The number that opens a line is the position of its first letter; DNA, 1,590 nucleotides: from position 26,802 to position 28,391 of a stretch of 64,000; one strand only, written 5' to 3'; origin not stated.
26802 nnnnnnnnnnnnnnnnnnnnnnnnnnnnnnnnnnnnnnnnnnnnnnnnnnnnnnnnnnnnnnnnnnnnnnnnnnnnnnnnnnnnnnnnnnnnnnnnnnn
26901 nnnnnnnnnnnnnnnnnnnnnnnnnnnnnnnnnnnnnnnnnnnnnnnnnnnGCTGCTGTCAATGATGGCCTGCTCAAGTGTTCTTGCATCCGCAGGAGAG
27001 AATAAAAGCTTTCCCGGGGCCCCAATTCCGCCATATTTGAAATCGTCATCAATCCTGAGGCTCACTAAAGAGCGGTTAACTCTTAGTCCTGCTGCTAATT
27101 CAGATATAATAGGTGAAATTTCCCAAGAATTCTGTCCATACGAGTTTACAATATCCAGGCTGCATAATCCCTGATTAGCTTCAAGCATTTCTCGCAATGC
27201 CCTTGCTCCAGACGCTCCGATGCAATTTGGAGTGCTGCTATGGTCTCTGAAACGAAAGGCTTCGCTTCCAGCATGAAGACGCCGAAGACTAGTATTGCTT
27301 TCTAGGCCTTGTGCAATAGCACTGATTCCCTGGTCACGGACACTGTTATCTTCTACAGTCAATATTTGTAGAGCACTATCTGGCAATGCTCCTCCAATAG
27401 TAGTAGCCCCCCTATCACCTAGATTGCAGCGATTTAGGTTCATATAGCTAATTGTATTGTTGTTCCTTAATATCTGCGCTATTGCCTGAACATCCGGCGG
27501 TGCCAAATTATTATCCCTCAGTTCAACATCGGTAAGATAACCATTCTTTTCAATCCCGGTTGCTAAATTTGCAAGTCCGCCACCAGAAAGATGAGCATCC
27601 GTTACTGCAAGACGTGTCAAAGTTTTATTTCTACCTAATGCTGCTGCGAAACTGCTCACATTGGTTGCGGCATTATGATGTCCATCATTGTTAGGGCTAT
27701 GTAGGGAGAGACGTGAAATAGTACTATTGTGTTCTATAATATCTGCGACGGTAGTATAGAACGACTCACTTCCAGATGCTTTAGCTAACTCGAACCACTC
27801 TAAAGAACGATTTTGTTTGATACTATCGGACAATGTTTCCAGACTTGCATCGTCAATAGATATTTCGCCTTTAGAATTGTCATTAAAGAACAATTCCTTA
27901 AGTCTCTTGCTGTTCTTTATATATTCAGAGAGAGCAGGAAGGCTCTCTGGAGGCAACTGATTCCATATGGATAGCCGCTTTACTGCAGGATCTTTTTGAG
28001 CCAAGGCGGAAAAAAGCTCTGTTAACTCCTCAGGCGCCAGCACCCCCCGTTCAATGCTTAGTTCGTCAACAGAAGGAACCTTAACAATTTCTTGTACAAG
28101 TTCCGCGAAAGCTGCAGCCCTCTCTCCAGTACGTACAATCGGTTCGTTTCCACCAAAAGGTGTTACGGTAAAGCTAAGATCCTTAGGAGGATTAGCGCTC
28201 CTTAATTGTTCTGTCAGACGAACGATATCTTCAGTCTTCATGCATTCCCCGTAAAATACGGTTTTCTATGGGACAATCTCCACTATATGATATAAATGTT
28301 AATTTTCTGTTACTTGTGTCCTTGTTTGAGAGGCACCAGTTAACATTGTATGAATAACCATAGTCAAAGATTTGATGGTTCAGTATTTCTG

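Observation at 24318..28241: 1307-aa protein with eukaryote-like RNI-type LRRs and an ~850-aa unknown C-terminus: candidate secreted effector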

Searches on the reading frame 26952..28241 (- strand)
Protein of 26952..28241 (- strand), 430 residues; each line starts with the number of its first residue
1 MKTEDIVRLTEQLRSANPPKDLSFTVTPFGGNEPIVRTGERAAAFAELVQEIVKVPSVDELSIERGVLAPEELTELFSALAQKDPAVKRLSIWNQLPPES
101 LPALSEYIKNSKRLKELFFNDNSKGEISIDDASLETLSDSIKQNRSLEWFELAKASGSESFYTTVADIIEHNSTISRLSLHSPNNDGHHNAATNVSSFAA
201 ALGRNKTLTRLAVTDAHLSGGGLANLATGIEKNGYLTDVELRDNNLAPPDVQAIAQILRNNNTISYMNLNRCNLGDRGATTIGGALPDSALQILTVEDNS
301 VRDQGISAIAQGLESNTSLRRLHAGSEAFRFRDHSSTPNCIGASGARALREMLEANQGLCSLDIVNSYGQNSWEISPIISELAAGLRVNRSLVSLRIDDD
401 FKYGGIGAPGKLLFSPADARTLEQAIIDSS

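Call 22: find_homologous_proteins(query=window:26952-28241:-)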
Query window:26952-28241:- (430 aa): 7 proteins with E <= 0.001 among 8000 candidates.
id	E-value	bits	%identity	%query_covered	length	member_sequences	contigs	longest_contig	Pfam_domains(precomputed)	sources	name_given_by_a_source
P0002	5.4e-15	73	23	67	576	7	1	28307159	PF13516.13,PF00560.40,PF12799.14,PF13855.13,PF27087.1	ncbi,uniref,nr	ncbi:RNI-like superfamily protein [Citrus sinensis]|uniref:RNI-like superfamily protein n=1 Tax=Citr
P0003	6.8e-15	73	24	82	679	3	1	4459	PF13516.13,PF00560.40,PF12799.14,PF27089.1,PF13855.13,PF27087.1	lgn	-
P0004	6.6e-6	44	26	64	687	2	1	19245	PF13516.13,PF00560.40,PF12799.14,PF13855.13,PF27087.1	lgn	-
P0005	1.2e-5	43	30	31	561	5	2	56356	PF13516.13,PF00560.40,PF12799.14,PF27087.1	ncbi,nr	ncbi:unnamed protein product [Rotaria sp. Silwood2]|nr:unnamed protein product [Rotaria sp. Silwood2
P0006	4.0e-5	41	29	32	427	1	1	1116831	PF00097.32,PF13516.13,PF13923.13,PF13920.13,PF13445.13,PF04564.22,PF15227.13,PF13639.13,PF27087.1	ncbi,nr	ncbi:unnamed protein product [Rotaria sp. Silwood2]|nr:unnamed protein product [Rotaria sp. Silwood2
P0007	7.5e-5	40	29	38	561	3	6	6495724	PF13516.13,PF00560.40,PF27087.1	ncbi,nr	ncbi:unnamed protein product [Rotaria sp. Silwood1]|nr:unnamed protein product [Rotaria sp. Silwood1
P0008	4.8e-4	37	26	47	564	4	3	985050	PF13516.13,PF00560.40,PF12799.14,PF13855.13,PF27087.1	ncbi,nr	ncbi:unnamed protein product [Rotaria sp. Silwood1]|nr:unnamed protein product [Rotaria sp. Silwood1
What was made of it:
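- The best non-family LRR hits are eukaryotic: Citrus and Rotaria (call 22). Eukaryotic hits are only 23-30% identical (call 22).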
